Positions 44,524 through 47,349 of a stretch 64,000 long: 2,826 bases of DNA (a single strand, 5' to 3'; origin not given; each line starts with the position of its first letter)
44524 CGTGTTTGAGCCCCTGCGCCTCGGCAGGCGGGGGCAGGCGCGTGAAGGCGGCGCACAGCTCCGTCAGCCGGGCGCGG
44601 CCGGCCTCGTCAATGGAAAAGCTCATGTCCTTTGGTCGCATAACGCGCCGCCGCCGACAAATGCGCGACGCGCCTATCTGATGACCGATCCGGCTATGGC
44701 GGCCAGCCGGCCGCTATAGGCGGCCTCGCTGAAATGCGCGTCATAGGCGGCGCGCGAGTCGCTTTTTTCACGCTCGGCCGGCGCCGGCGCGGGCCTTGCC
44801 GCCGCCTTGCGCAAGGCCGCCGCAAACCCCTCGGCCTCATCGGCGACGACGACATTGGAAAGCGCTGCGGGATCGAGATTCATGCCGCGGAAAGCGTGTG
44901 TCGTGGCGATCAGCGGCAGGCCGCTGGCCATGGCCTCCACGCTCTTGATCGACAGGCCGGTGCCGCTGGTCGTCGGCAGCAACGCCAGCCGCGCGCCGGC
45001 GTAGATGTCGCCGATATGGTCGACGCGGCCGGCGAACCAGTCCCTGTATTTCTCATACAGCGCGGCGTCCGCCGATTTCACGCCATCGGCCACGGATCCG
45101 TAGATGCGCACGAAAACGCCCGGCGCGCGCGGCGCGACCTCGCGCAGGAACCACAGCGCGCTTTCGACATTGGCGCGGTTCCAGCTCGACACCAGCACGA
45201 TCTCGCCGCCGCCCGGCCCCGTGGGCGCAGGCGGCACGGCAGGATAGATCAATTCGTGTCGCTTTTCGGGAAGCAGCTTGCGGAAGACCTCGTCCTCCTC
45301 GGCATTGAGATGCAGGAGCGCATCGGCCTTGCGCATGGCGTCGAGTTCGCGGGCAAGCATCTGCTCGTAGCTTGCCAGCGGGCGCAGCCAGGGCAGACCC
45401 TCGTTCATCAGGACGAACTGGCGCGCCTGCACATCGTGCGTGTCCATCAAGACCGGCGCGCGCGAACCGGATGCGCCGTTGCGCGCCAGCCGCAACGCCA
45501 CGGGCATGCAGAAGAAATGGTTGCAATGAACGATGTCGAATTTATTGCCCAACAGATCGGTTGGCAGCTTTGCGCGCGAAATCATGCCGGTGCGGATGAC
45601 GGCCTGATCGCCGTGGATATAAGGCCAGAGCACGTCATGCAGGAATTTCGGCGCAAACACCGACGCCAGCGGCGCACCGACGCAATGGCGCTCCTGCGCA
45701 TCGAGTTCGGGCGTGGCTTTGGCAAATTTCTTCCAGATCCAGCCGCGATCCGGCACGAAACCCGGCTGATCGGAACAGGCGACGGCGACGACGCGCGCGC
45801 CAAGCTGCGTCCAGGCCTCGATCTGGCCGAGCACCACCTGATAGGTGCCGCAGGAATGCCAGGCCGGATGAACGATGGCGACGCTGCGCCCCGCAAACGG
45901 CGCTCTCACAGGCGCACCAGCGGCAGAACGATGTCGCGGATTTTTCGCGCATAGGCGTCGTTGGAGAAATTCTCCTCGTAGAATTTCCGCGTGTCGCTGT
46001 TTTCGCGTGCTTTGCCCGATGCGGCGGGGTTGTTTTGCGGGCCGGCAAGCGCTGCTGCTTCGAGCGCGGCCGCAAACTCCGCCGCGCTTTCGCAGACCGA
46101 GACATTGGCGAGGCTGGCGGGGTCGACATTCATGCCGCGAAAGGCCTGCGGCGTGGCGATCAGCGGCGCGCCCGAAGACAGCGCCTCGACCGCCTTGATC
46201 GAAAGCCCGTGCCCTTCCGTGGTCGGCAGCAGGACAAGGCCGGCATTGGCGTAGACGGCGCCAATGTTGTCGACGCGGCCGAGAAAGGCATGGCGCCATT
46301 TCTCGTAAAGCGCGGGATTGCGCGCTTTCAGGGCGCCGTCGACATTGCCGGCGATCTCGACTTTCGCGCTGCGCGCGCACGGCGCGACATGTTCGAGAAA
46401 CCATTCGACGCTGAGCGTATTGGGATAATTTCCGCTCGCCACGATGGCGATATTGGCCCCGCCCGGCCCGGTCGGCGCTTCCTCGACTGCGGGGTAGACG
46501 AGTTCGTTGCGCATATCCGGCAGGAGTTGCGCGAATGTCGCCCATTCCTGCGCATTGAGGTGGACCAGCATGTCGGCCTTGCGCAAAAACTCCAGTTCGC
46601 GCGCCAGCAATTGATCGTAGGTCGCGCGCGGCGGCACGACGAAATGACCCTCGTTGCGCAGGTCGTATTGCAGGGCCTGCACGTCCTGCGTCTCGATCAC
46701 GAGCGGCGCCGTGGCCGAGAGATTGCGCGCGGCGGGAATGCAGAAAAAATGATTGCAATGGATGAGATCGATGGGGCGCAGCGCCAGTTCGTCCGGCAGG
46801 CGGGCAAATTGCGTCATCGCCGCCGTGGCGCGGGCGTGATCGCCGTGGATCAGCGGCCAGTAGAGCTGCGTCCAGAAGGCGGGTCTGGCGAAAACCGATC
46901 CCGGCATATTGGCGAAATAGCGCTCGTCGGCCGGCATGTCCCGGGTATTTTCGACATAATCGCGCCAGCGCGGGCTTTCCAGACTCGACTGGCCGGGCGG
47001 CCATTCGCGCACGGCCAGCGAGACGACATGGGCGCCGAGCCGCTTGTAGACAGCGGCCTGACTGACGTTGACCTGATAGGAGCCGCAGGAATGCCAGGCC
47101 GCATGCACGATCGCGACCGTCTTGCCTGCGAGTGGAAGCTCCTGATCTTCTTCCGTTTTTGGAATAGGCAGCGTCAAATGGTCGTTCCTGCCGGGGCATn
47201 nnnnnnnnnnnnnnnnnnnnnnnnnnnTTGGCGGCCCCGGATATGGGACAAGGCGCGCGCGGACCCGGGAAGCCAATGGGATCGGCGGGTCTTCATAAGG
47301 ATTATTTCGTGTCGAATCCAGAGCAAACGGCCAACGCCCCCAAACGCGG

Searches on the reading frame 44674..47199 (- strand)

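Call 23: search_protein_families(library=pfam, proteins=[window:44674-47199:-], max_evalue=0.001)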
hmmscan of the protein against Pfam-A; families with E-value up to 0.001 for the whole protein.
window:44674-47199:- (841 aa): 3 families
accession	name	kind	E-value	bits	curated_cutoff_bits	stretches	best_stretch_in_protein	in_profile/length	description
PF13692.12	Glyco_trans_1_4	-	1e-11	45.7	27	1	667-799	4-139/142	Glycosyl transferases group 1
PF13439.12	Glyco_transf_4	-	9.7e-05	22.9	28.5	1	540-656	59-167/170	Glycosyltransferase Family 4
PF00534.26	Glycos_transf_1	-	0.00077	19.5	26.4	0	722-800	77-156/172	Glycosyl transferases group 1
